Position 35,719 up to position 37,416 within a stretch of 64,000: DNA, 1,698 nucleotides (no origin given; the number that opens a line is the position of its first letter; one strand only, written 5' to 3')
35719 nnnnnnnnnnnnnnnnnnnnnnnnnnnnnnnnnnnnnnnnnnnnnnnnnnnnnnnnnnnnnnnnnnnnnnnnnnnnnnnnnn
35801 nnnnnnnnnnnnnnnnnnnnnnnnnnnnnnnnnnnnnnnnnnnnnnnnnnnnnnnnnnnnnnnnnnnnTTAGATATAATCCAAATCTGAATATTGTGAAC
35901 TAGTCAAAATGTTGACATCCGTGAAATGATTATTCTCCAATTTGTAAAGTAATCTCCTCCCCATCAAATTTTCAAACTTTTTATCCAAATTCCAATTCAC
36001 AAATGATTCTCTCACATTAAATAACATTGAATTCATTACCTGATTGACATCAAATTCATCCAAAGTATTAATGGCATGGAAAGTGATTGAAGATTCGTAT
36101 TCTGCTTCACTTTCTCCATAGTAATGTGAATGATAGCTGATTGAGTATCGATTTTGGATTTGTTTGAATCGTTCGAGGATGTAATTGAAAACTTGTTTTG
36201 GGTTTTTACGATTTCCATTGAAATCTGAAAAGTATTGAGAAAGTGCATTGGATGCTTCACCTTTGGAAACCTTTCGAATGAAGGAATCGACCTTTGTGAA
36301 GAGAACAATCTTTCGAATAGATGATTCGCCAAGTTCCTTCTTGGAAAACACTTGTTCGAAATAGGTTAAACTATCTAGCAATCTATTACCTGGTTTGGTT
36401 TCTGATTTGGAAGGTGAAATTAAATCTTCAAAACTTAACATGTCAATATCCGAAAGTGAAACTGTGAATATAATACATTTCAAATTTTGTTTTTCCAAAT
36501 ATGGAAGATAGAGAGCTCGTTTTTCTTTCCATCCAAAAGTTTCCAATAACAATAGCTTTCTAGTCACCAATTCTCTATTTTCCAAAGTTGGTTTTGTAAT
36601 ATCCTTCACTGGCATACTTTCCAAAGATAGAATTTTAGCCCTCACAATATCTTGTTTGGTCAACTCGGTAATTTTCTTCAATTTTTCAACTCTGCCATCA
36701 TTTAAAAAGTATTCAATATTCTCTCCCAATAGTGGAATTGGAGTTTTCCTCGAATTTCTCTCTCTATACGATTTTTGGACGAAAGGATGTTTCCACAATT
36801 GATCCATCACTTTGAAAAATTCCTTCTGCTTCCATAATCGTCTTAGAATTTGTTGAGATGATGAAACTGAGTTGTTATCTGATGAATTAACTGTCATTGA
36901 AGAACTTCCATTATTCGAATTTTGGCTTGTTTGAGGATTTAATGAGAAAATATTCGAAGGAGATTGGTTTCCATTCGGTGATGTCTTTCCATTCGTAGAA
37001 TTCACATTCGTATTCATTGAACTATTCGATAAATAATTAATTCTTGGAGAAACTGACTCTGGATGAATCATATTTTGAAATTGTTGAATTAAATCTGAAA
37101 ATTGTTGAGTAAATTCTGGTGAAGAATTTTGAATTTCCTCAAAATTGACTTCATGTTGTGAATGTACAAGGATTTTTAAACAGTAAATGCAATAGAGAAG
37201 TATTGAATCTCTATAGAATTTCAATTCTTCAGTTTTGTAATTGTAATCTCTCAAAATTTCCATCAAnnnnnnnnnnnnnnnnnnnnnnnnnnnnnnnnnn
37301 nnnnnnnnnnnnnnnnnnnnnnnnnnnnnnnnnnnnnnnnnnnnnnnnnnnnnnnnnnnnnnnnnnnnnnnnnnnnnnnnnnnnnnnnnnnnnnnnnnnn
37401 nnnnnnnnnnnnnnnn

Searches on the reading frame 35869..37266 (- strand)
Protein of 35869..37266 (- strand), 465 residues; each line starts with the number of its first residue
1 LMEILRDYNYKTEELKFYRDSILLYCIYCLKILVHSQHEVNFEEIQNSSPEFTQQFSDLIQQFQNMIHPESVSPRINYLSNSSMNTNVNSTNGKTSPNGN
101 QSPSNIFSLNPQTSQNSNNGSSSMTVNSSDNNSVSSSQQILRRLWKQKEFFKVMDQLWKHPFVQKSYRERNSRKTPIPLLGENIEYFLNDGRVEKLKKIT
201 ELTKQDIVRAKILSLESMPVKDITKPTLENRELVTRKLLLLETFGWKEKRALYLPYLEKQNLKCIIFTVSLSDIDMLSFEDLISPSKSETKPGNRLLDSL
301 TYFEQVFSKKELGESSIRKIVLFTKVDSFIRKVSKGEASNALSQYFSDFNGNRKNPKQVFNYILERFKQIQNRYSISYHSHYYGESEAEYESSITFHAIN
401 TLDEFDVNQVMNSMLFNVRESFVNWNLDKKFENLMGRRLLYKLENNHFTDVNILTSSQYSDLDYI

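Call 31: search_protein_families(library=pfam, proteins=[window:35869-37266:-], max_evalue=0.001)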
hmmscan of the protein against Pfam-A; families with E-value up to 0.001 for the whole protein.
window:35869-37266:- (465 aa): 1 family
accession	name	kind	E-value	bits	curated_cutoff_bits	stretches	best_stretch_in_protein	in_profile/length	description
PF00503.26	G-alpha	-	8.2e-37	127.5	48.8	1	2-414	41-329/333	G-protein alpha subunit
